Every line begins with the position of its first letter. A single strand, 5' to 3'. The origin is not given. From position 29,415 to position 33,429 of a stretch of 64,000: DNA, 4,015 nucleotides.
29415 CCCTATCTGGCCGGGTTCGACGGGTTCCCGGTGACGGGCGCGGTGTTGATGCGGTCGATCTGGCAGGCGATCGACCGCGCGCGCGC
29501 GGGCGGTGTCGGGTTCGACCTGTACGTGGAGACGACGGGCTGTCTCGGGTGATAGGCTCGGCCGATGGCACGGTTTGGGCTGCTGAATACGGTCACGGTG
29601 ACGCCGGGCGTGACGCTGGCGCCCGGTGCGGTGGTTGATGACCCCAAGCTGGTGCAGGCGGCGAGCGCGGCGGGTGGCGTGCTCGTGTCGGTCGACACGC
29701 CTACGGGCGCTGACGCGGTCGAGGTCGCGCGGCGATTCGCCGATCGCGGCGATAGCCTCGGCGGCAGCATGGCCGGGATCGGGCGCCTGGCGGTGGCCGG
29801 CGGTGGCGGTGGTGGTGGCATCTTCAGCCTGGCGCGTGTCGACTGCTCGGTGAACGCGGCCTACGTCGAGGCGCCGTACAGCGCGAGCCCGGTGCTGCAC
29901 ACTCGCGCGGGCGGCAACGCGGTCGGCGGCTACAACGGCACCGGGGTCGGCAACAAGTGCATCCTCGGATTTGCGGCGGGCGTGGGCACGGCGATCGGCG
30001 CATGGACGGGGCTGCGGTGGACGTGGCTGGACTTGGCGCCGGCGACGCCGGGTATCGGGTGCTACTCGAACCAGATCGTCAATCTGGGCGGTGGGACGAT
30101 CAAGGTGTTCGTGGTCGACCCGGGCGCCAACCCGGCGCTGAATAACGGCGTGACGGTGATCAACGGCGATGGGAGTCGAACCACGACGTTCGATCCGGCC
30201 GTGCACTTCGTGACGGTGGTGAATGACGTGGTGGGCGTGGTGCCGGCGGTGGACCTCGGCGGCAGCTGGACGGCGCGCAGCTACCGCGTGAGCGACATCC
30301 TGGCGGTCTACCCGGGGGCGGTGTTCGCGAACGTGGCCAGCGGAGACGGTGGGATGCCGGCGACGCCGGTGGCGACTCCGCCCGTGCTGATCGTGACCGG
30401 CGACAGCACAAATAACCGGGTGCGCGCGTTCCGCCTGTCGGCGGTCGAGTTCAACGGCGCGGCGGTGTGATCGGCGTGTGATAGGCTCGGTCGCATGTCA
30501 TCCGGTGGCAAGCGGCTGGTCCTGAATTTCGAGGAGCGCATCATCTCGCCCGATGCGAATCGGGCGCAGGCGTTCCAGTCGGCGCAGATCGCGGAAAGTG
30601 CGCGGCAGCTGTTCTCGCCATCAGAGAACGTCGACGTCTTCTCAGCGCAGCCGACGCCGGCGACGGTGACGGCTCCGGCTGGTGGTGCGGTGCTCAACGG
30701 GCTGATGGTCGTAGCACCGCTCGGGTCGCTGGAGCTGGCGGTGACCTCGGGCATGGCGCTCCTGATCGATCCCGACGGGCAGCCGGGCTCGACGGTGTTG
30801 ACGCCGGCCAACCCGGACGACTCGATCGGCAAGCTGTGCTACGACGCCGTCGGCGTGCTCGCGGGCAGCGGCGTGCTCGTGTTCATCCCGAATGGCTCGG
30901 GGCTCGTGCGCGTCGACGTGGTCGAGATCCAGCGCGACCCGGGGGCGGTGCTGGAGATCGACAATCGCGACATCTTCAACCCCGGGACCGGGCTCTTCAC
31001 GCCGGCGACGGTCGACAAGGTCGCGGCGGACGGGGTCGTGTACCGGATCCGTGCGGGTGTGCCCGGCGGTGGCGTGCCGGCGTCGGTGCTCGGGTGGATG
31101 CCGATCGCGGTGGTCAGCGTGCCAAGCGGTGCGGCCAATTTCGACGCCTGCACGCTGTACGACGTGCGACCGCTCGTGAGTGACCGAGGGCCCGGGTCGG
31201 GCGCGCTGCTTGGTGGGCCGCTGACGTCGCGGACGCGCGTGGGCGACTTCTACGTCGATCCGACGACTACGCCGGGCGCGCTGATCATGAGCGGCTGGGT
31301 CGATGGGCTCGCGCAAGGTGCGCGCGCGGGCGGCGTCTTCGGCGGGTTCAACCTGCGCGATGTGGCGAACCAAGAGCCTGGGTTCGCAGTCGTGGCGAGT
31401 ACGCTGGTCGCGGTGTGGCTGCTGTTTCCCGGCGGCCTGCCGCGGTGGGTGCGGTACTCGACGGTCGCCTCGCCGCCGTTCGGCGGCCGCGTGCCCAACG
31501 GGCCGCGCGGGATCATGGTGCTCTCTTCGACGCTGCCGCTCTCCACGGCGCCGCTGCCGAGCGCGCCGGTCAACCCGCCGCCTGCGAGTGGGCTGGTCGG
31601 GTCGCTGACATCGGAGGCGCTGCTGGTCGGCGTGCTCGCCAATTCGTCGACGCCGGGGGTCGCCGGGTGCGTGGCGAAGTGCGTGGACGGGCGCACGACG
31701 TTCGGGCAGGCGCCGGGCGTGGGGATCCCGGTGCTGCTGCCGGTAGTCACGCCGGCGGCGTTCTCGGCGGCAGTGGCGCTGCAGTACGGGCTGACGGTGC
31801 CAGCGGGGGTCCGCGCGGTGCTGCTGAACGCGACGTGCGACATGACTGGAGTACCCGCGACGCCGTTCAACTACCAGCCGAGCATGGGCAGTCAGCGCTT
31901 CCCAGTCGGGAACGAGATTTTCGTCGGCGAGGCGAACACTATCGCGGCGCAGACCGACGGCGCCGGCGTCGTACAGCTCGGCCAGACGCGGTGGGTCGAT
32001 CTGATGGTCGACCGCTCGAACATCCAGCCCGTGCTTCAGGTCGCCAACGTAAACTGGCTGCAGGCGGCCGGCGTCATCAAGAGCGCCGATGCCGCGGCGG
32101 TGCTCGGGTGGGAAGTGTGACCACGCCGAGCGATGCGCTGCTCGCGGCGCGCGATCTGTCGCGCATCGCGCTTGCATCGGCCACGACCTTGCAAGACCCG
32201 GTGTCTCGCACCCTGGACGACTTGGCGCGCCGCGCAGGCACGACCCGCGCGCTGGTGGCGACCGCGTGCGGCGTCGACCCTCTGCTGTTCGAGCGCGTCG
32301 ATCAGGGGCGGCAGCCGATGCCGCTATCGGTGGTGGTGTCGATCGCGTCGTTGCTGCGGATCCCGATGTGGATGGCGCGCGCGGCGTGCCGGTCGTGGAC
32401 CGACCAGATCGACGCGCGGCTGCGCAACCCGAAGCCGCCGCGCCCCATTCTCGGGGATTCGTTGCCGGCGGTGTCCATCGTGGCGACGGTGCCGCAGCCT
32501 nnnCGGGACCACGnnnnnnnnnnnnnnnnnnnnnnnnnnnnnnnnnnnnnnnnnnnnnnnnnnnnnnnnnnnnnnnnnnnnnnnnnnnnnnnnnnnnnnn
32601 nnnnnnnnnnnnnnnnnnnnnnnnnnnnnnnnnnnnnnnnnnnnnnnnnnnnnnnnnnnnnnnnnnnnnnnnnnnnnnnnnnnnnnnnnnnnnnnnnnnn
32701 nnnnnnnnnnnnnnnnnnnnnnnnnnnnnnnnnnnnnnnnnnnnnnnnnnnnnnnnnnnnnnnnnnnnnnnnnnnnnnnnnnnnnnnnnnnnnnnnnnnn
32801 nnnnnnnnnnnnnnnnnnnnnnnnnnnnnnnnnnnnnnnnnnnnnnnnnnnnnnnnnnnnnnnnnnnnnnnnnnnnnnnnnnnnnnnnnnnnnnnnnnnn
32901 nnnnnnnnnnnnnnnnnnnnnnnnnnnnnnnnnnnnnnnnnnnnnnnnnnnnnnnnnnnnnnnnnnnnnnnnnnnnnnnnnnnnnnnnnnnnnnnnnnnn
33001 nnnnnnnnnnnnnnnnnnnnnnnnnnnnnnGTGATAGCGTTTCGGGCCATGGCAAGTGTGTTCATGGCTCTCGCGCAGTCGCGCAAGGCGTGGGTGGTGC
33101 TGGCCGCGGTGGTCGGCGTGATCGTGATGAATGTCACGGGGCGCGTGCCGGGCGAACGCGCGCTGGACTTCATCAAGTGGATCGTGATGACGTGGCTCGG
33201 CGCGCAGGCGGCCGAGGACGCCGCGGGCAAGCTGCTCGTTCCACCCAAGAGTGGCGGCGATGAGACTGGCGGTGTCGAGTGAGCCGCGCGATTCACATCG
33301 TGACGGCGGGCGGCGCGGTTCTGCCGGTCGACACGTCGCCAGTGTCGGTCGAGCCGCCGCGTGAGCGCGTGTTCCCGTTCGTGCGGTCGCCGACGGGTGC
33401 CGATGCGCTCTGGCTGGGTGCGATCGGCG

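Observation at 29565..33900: Two fibre/spike genes share an ~85-aa N-terminal module followed by a poly-glycine hinge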

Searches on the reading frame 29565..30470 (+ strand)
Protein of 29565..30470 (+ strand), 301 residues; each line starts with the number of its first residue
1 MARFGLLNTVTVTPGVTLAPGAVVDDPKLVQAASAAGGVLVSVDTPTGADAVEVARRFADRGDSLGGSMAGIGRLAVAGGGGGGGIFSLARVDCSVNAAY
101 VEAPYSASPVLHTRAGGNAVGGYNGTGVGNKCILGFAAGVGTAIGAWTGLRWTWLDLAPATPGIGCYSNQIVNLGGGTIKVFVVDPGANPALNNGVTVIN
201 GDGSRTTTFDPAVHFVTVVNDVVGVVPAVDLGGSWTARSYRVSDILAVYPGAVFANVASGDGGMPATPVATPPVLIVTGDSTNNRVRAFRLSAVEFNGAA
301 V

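Call 4: search_protein_families(library=pfam, proteins=[window:29565-30467:+], max_evalue=0.1)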
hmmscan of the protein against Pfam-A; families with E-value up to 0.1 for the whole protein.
window:29565-30467:+ (301 aa): 0 families

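Call 5: search_protein_families(library=phrogs, proteins=[window:29565-30467:+], max_evalue=0.01)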
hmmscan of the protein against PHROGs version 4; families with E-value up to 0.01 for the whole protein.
window:29565-30467:+ (301 aa): 0 families

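Call 18: find_related_loci(query=window:29565-30467:+, collection=viral_contigs, flank=10000)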
Query window:29565-30467:+ (301 aa) in viral_contigs; peptide patterns used: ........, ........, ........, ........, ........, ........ (x = any residue, [..] = any of these).
8 stretches matched a pattern; 2 encode a relative of the query (tblastn E <= 1e-3); 2 distinct loci.
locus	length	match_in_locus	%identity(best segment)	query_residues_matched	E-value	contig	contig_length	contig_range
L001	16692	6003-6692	50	91-301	4e-55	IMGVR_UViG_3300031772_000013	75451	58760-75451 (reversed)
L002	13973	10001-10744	46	81-301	7e-55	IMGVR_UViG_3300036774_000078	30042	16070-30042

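Call 28: find_encoding_contigs(protein=window:29565-30470:+, flank=10000, max_places=6)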
Protein window:29565-30470:+ (301 aa): 10 contigs read that carry it; 4 places shown.
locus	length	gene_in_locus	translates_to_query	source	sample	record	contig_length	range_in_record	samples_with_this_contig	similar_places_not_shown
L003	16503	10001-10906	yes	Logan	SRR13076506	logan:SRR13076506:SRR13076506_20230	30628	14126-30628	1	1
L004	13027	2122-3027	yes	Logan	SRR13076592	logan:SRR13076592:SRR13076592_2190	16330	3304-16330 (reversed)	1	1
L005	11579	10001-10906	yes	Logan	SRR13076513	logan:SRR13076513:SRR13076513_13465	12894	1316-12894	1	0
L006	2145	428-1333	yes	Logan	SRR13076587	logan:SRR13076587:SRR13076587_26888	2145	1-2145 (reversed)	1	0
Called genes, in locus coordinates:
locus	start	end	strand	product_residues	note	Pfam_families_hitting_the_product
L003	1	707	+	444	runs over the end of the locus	-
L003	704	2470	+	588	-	-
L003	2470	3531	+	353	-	-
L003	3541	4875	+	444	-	PF01510:Amidase_2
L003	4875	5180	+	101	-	-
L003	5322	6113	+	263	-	-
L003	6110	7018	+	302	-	-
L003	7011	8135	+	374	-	PF04865:Baseplate_J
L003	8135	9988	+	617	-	-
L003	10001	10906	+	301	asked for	-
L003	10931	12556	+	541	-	-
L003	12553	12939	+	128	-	-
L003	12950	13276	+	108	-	-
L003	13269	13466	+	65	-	-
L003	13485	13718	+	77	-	-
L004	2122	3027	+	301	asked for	-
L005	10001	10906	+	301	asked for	-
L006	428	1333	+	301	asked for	-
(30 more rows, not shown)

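Call 36: search_solved_structures(query=window:29565-30467:+, max_evalue=1)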
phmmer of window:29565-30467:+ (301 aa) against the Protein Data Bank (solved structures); distinct sequences matched with E-value up to 1: 0.

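Call 38: find_homologous_proteins(query=window:29565-30467:+, max_evalue=0.001)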
Query window:29565-30467:+ (301 aa): 21 proteins with E <= 0.001 among 8000 candidates.
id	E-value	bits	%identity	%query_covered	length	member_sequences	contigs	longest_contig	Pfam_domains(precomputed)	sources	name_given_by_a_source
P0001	1.1e-187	641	100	100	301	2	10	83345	-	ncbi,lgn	-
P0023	7.2e-85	303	67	73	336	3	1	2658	-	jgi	-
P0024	1.4e-84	302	67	71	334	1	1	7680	-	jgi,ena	-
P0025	2.6e-62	229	53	75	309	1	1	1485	-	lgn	-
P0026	1.5e-61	226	52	70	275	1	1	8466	-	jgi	-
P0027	1.6e-60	223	55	68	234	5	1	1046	-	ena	-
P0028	8.9e-57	211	50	70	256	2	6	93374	-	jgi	jgi:hypothetical protein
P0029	2.1e-56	210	50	73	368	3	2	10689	-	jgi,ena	-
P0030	4.9e-55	205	50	70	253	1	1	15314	-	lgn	-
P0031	4.1e-54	202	48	70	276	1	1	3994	-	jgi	jgi:hypothetical protein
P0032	6.5e-54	201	48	73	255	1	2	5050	-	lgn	-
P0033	5.2e-53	198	46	73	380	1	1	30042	-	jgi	jgi:hypothetical protein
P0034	2.7e-51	193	46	70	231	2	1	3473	-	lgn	-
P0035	7.1e-51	191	49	77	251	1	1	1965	-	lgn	-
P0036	7.9e-51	191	45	70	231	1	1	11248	-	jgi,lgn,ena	-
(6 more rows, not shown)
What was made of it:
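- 29565..30470 (+): Gene A, 301 aa: N-module + Gly7 + beta-sandwich head. The identical protein occurs on 10 public contigs (calls 28, 38).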

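Call 43: find_encoding_contigs(protein=P0024, flank=10000, max_places=3)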
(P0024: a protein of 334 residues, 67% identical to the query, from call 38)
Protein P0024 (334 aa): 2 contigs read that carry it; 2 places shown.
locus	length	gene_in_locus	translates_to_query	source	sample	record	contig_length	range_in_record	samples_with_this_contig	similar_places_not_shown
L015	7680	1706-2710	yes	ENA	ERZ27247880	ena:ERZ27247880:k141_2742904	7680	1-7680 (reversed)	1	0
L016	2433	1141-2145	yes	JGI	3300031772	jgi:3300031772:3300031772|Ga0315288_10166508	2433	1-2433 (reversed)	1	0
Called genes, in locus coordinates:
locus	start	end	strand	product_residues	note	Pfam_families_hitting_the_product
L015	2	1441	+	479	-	?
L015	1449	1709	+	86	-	-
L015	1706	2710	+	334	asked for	-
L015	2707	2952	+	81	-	-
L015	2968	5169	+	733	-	-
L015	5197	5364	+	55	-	-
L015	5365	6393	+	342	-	-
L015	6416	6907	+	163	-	-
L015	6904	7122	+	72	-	-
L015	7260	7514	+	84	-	-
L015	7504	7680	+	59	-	?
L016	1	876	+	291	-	?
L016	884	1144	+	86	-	-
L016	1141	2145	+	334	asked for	-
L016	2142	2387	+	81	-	-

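Call 45: search_protein_families(library=phrogs, proteins=[L015:2-1441:+, L015:1449-1706:+, L015:2707-2949:+, L015:2968-5166:+, L015:5365-6390:+, L015:6416-6904:+], max_evalue=0.01)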
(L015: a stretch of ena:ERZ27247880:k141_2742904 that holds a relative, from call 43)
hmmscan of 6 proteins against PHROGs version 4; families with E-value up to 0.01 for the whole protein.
L015:2-1441:+ (479 aa): 1 family
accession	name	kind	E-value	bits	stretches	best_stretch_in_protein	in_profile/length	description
phrog_5596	-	unknown function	0.00017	21.5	1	133-227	74-166/451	-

L015:1449-1706:+ (86 aa): 0 families

L015:2707-2949:+ (81 aa): 0 families

L015:2968-5166:+ (733 aa): 2 families
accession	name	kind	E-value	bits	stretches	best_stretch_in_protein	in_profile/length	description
phrog_64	-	head and packaging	5.8e-06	26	1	257-426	261-422/547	portal protein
phrog_145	-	head and packaging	0.0048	16.7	0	319-398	286-362/493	portal protein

L015:5365-6390:+ (342 aa): 1 family
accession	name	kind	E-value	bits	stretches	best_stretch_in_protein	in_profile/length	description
phrog_3517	-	head and packaging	1.1e-05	26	1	203-277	233-310/371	head morphogenesis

L015:6416-6904:+ (163 aa): 0 families

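Call 46: search_protein_families(library=pfam, proteins=[L015:2-1441:+, L015:1449-1706:+, L015:2707-2949:+, L015:2968-5166:+, L015:5365-6390:+, L015:6416-6904:+], max_evalue=0.01)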
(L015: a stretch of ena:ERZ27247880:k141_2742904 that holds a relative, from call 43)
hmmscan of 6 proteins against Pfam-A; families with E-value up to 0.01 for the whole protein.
L015:2-1441:+ (479 aa): 0 families

L015:1449-1706:+ (86 aa): 0 families

L015:2707-2949:+ (81 aa): 0 families

L015:2968-5166:+ (733 aa): 1 family
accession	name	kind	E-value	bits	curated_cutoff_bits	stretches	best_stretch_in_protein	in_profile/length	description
PF05133.19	SPP1_portal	-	0.00012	21.7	25.5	1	107-425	45-338/416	Phage portal protein, SPP1 Gp6-like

L015:5365-6390:+ (342 aa): 1 family
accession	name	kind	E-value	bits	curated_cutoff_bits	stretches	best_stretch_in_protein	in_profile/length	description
PF04233.19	Phage_Mu_F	-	0.0008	20.6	29.6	1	199-282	29-108/112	Phage Mu protein F like protein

L015:6416-6904:+ (163 aa): 0 families

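Call 48: search_protein_families(library=phrogs, proteins=[L001:3774-5903:+, L001:2920-3486:+, L001:1380-2441:+, L001:7128-7772:+, L002:2576-3652:+, L002:5632-6492:+, L002:7026-7574:+, L002:8097-8864:+, L002:8816-9598:+, L002:10930-12342:+], max_evalue=0.01)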
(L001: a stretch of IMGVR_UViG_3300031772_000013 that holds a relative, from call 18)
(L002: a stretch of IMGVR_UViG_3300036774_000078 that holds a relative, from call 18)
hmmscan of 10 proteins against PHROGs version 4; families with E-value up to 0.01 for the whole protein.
L001:3774-5903:+ (710 aa): 2 families
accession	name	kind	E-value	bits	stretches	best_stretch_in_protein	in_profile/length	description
phrog_19296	-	unknown function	4.4e-07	30.6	1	43-108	135-195/271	-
phrog_15413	-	unknown function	0.0063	16.1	0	154-233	353-431/628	-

L001:2920-3486:+ (189 aa): 0 families

L001:1380-2441:+ (354 aa): 13 families
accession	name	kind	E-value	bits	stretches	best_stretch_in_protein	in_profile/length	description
phrog_4928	-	unknown function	8.8e-30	104.8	1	117-271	622-781/834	-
phrog_196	-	tail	9.4e-26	91.4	1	128-267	388-528/536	baseplate hub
phrog_13530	-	unknown function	2.9e-14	53.2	1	107-257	588-748/997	-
phrog_21656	-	other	3.6e-08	32.9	1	122-204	842-928/1022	peptidase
phrog_4067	-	other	7e-08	32.3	1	125-175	673-723/980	transglycosylase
phrog_669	-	lysis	8.2e-06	24.4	1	121-178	920-976/1946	endolysin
phrog_3201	-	tail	3.3e-05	22.7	1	132-173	2031-2072/2408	tail fiber protein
phrog_6090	-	tail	0.00026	19.7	1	72-201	1425-1561/1853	tail length tape measure protein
phrog_13339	-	tail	0.00097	17.3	1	138-180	1953-1995/2156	tail length tape measure protein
phrog_9570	-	tail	0.0016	18.4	1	133-170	490-530/689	tail length tape measure protein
phrog_28504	-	tail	0.0018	18.1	1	129-179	240-289/597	lytic tail fiber protein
phrog_3310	-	other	0.0046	17.6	1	127-184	151-206/231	transglycosylase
phrog_991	-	tail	0.0069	14.9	0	142-179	1310-1347/1966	tail length tape measure protein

L001:7128-7772:+ (215 aa): 0 families

L002:2576-3652:+ (359 aa): 1 family
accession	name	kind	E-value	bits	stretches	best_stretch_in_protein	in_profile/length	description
phrog_19005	-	unknown function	1.1e-18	68.2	1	84-295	39-253/260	-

L002:5632-6492:+ (287 aa): 0 families

L002:7026-7574:+ (183 aa): 0 families

L002:8097-8864:+ (256 aa): 0 families

L002:8816-9598:+ (261 aa): 0 families

L002:10930-12342:+ (471 aa): 1 family
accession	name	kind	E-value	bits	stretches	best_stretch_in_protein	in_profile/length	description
phrog_7836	-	unknown function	0.0038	18.1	0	409-466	20-77/92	-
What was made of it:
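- A's head family elsewhere follows tail-hub-like genes (call 48).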

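Call 82: find_encoding_contigs(protein=P0028, flank=10000, max_places=2)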
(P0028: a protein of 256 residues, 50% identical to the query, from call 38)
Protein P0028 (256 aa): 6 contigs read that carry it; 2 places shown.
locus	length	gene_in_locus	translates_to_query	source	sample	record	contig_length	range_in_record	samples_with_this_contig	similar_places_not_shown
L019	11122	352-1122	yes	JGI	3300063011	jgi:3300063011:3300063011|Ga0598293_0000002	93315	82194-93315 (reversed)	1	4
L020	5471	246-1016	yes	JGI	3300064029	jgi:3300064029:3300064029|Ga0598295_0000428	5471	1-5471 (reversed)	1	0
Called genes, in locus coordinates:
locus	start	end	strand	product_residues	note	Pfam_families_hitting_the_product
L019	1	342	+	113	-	?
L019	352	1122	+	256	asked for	-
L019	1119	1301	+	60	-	-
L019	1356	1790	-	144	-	-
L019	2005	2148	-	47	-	-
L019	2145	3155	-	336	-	-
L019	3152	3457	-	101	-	-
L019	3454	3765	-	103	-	-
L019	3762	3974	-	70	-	-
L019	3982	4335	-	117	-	-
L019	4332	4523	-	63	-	-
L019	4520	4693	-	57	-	-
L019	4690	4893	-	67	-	-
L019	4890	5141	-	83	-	-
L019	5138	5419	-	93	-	-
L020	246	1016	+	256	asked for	-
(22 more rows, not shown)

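Call 83: find_encoding_contigs(protein=P0030, flank=10000, max_places=1)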
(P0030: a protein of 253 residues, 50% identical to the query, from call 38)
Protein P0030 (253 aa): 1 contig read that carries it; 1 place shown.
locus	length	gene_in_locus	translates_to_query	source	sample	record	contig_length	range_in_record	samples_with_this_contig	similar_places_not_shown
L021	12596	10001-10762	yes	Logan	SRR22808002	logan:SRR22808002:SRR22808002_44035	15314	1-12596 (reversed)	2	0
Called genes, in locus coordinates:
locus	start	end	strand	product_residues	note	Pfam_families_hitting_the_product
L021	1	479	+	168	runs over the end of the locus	-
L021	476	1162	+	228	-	-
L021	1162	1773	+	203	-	-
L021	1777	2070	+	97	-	-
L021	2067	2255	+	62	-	-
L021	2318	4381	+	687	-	PF05872:HerA_C (faint)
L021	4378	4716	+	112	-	-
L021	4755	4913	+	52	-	-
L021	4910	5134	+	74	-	-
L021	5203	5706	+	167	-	-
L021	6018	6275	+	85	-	-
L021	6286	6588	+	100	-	-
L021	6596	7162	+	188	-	-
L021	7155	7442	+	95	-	-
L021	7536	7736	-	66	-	-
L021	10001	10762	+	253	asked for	-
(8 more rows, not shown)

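Call 90: search_protein_families(library=ncbifam, proteins=[window:29565-30467:+], max_evalue=0.1)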
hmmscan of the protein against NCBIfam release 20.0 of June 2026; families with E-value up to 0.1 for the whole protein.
window:29565-30467:+ (301 aa): 0 families

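Call 92: search_dna_similar(query=window:29565-30467:+, collection=phages, mode=protein, max_evalue=0.001, max_rows=15)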
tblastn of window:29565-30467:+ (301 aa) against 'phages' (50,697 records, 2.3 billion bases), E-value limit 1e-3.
No match.

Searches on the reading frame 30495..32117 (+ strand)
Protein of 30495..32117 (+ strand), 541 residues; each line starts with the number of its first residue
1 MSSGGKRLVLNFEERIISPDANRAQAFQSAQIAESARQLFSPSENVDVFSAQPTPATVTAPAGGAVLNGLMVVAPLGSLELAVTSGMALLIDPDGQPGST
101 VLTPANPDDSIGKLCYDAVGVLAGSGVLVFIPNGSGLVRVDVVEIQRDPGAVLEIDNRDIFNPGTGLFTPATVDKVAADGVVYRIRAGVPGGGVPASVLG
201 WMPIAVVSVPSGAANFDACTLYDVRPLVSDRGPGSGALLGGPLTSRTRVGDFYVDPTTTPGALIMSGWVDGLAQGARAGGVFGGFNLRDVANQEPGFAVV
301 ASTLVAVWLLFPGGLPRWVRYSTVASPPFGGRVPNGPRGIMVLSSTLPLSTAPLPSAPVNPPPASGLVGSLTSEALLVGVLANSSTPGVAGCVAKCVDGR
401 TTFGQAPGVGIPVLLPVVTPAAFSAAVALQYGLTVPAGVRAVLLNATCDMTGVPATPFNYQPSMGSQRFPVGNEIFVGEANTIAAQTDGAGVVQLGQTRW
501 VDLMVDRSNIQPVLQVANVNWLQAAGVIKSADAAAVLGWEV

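Call 4: search_protein_families(library=pfam, proteins=[window:30495-32117:+], max_evalue=0.1)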
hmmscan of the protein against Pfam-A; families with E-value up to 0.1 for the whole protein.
window:30495-32117:+ (541 aa): 0 families

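Call 5: search_protein_families(library=phrogs, proteins=[window:30495-32117:+], max_evalue=0.01)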
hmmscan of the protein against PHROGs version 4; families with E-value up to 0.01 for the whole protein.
window:30495-32117:+ (541 aa): 0 families

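Call 90: search_protein_families(library=ncbifam, proteins=[window:30495-32117:+], max_evalue=0.1)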
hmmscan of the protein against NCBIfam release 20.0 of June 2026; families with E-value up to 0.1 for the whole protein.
window:30495-32117:+ (541 aa): 0 families

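Call 97: find_related_loci(query=A9, collection=metagenome_contigs, flank=10000)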
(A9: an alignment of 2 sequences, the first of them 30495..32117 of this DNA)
Query A9 (541 aa) in metagenome_contigs; peptide patterns used: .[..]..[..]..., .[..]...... (x = any residue, [..] = any of these).
239 stretches matched a pattern; 1 encode a relative of the query (tblastn E <= 1e-3); 1 distinct loci.
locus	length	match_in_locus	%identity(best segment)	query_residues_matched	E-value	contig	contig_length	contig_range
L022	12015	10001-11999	34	1-378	1e-42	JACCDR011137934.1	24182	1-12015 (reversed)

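Call 98: find_related_loci(query=A9, collection=viral_contigs, flank=10000)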
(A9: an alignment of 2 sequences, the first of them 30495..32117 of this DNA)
Query A9 (541 aa) in viral_contigs; peptide patterns used: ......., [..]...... (x = any residue, [..] = any of these).
59 stretches matched a pattern, but none encodes a relative of the query by tblastn (E <= 1e-3).

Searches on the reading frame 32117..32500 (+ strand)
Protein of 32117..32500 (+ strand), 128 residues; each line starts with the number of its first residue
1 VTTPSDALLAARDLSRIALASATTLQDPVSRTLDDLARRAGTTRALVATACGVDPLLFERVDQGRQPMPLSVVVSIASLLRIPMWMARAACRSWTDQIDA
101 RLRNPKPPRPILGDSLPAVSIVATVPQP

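Call 89: search_protein_families(library=phrogs, proteins=[window:32117-32500:+], max_evalue=0.01)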
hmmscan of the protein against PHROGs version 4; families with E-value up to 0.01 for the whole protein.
window:32117-32500:+ (128 aa): 0 families

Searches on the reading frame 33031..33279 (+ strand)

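Call 4: search_protein_families(library=pfam, proteins=[window:33031-33279:+], max_evalue=0.1)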
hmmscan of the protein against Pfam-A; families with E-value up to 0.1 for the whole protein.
window:33031-33279:+ (83 aa): 2 families
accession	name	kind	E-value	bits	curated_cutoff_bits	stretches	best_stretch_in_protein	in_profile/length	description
PF18432.7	ECD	-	0.055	13.6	25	1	10-52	43-85/110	Extracellular Cadherin domain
PF01899.21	MNHE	-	0.093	13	27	1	6-50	3-42/145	Na+/H+ ion antiporter subunit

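Call 5: search_protein_families(library=phrogs, proteins=[window:33031-33279:+], max_evalue=0.01)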
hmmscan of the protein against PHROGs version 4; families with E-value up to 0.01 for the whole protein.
window:33031-33279:+ (83 aa): 0 families

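Call 89: search_protein_families(library=phrogs, proteins=[window:33049-33279:+], max_evalue=0.01)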
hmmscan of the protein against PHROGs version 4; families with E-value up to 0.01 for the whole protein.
window:33049-33279:+ (77 aa): 0 families
